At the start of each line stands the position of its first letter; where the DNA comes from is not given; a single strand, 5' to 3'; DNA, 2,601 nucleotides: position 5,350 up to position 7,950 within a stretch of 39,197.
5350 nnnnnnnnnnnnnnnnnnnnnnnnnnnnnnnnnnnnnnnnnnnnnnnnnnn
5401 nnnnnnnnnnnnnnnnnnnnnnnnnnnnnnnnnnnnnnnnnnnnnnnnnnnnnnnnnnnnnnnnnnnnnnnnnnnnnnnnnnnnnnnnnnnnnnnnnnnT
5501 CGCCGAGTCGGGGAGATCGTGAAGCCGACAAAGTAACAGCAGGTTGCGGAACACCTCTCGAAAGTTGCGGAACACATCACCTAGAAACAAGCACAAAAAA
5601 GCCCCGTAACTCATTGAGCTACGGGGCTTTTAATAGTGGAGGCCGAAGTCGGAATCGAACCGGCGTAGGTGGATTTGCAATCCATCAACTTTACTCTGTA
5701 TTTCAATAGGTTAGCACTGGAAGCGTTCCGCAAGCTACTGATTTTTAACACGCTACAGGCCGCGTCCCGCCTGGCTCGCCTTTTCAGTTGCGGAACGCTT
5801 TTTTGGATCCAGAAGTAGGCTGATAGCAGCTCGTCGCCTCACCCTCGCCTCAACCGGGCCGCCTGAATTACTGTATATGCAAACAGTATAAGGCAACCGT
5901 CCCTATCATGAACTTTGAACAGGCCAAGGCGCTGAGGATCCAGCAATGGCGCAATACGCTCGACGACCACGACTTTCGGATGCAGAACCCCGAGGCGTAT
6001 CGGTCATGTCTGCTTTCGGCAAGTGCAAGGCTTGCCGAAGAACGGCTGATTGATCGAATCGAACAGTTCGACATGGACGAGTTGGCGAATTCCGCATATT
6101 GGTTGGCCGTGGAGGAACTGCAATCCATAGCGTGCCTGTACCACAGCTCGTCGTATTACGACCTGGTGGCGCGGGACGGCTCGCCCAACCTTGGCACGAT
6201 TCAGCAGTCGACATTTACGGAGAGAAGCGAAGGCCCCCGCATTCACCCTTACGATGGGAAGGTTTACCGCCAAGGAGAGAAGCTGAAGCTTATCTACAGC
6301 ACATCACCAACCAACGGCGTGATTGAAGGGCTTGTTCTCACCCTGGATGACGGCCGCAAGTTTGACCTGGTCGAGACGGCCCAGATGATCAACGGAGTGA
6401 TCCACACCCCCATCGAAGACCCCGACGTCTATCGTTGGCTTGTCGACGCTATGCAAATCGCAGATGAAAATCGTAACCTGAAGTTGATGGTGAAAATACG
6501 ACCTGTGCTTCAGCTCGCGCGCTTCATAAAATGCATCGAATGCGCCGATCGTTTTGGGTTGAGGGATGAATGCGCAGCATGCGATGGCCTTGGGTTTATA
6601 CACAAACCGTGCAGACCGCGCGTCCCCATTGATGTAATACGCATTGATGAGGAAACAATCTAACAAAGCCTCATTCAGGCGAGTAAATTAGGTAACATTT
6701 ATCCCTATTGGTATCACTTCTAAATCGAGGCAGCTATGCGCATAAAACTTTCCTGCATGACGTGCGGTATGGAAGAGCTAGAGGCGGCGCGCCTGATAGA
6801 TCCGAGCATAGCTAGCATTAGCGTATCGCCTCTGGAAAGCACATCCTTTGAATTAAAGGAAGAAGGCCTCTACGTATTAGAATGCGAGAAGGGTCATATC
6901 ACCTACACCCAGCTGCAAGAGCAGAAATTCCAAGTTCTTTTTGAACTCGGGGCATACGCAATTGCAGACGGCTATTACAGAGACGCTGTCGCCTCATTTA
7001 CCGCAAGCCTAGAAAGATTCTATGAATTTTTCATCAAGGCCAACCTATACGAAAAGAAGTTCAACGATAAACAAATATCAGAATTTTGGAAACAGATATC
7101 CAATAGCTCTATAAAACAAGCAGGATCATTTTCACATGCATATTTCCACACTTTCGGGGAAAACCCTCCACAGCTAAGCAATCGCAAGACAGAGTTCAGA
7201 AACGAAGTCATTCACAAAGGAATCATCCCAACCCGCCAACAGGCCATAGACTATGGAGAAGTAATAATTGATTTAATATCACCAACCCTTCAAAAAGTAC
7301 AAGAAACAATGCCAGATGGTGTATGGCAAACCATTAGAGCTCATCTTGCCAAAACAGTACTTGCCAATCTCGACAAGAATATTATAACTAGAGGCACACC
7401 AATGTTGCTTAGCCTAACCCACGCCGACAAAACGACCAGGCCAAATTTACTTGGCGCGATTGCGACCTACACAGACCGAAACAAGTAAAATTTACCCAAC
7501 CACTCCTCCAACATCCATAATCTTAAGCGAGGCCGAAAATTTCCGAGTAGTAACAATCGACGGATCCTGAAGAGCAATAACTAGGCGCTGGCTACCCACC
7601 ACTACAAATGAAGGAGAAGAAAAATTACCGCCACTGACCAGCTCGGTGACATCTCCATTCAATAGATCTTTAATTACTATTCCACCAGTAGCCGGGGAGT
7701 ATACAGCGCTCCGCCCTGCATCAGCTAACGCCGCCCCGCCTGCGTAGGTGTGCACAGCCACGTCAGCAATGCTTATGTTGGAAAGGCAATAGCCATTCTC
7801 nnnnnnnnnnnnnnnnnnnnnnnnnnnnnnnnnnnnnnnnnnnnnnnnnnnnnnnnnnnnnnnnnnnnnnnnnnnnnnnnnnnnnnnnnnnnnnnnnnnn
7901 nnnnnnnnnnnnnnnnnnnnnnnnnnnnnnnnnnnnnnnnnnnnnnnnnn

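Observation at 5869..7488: SOS-box-controlled two-gene cassette: zinc-finger protein plus zinc-ribbon/HEPN-like protein (candidate novel toxin or defence module)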

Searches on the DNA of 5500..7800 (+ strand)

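Call 12: search_dna_similar(query=window:5500-7800:+, collection=phages, mode=near, max_rows=30)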
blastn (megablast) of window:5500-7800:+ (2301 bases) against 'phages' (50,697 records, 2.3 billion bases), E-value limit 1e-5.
No match.
